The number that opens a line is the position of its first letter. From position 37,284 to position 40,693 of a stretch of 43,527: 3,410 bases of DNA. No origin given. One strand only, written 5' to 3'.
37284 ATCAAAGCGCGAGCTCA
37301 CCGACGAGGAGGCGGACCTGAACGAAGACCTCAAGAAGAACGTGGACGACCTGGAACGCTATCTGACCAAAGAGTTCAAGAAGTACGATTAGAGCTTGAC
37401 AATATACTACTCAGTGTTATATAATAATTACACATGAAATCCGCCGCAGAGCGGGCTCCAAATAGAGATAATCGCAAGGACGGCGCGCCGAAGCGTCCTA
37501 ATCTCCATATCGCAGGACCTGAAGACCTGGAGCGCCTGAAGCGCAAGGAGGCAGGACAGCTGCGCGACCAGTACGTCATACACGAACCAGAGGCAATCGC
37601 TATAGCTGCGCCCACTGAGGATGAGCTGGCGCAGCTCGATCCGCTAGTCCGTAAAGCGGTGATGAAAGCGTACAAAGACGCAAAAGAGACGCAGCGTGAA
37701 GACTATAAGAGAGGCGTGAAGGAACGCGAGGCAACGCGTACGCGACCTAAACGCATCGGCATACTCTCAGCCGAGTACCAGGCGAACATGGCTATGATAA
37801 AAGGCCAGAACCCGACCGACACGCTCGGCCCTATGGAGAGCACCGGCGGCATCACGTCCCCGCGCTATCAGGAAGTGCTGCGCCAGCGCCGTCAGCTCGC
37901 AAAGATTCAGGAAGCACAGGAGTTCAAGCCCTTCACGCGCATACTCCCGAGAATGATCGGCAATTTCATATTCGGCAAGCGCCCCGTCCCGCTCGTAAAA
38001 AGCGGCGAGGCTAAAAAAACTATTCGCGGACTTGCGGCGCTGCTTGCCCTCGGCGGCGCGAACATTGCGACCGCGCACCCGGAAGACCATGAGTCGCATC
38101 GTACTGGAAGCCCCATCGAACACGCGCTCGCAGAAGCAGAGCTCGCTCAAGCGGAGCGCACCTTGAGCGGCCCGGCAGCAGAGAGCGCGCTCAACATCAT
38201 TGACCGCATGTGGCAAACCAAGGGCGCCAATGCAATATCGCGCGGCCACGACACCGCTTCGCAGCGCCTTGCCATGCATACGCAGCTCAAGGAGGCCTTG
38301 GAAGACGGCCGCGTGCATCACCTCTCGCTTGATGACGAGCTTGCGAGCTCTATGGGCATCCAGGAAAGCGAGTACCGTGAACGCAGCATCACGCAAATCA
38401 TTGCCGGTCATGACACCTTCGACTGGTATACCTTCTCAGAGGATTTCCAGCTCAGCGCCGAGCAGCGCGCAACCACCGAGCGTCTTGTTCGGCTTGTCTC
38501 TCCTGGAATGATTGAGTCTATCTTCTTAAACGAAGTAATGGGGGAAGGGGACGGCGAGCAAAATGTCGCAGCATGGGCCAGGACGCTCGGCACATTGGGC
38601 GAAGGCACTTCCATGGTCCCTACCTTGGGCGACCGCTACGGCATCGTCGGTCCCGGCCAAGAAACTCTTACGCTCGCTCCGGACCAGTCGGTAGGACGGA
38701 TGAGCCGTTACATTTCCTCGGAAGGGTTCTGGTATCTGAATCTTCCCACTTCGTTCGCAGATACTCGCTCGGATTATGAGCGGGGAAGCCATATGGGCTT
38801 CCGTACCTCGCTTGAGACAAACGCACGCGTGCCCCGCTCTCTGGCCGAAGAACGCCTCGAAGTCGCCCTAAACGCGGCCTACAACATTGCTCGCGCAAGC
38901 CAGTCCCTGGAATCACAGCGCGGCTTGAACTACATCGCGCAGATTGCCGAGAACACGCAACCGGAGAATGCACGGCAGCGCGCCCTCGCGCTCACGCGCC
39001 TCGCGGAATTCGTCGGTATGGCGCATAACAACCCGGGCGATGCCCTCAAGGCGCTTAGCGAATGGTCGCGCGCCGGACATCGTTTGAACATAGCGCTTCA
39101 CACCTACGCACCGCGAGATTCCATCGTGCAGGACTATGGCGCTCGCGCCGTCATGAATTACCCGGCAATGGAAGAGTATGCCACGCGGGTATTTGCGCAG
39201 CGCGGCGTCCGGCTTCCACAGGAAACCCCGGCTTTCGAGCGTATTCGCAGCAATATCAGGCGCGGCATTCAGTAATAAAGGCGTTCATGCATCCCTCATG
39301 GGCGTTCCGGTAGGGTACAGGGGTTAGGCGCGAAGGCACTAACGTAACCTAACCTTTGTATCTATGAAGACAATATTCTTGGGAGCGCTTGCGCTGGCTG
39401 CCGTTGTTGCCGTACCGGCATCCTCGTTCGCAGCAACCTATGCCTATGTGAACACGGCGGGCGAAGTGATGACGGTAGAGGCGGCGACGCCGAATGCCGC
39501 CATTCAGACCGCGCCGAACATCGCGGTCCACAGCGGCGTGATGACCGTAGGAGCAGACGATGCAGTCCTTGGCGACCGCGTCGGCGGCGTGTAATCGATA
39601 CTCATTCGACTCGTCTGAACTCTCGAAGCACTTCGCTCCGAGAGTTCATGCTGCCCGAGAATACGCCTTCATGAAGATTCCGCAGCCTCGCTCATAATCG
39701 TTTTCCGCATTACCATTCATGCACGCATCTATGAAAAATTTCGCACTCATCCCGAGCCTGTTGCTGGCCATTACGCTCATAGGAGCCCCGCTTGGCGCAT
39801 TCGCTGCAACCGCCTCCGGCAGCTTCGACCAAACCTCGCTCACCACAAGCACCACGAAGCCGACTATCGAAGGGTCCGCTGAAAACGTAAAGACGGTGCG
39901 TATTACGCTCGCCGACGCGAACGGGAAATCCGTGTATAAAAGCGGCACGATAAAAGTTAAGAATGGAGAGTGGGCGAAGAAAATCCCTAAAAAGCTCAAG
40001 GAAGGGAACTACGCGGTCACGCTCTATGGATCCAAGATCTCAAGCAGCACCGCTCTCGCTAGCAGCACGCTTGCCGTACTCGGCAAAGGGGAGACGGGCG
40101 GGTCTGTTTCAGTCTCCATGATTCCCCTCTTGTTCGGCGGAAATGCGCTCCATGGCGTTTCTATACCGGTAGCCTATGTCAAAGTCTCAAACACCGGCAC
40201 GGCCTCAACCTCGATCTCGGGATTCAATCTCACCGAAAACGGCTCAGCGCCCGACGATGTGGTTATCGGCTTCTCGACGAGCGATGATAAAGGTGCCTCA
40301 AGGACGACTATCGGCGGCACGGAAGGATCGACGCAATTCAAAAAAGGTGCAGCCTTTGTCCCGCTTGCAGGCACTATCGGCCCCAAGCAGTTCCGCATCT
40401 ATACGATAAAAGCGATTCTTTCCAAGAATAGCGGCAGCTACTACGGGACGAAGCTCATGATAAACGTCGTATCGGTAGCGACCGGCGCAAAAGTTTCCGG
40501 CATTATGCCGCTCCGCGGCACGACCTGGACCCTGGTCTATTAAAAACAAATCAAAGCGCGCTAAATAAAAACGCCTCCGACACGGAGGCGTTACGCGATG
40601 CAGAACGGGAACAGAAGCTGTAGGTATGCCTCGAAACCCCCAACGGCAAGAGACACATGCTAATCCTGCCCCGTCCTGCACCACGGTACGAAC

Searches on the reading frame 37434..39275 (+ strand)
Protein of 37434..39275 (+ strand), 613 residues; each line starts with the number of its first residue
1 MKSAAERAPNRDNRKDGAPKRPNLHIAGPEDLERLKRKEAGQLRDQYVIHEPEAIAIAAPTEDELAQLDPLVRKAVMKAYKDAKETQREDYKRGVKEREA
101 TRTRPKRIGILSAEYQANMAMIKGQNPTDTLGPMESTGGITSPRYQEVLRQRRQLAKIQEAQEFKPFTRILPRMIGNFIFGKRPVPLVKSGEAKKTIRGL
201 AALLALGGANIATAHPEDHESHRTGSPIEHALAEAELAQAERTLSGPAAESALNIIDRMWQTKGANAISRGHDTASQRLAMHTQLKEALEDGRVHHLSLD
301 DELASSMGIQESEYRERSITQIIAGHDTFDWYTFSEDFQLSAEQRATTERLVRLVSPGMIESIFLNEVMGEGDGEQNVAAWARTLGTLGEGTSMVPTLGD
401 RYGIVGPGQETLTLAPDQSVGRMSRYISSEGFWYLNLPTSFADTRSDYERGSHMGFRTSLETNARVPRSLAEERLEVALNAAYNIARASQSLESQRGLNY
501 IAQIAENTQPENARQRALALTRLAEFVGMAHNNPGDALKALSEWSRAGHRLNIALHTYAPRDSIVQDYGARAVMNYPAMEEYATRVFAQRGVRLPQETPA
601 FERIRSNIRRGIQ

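Call 5: search_protein_families(library=pfam, proteins=[window:37434-39275:+], max_evalue=0.01)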
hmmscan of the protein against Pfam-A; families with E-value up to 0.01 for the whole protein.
window:37434-39275:+ (613 aa): 0 families

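Call 6: search_protein_families(library=ncbifam, proteins=[window:37434-39275:+], max_evalue=1)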
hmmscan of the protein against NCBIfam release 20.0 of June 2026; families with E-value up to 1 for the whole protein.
window:37434-39275:+ (613 aa): 1 family
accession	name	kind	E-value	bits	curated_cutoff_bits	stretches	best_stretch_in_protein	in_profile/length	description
TIGR00977.1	citramal_synth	equivalog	0.2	9.9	450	1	55-113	428-486/526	citramalate synthase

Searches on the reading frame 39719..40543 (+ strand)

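Call 5: search_protein_families(library=pfam, proteins=[window:39719-40543:+], max_evalue=0.01)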
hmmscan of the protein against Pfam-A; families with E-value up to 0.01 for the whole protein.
window:39719-40543:+ (274 aa): 1 family
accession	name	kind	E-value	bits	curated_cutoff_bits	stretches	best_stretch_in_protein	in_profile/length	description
PF19077.6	Big_13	-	6.2e-07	30.3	27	1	32-102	14-81/102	Bacterial Ig-like domain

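Call 6: search_protein_families(library=ncbifam, proteins=[window:39719-40543:+], max_evalue=1)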
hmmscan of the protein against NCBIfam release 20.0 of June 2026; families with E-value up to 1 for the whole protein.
window:39719-40543:+ (274 aa): 1 family
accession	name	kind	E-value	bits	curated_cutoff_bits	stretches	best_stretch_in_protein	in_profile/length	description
NF005176.1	PRK06655.1-1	equivalog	0.3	11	230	1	38-119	77-164/197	flagellar hook assembly protein FlgD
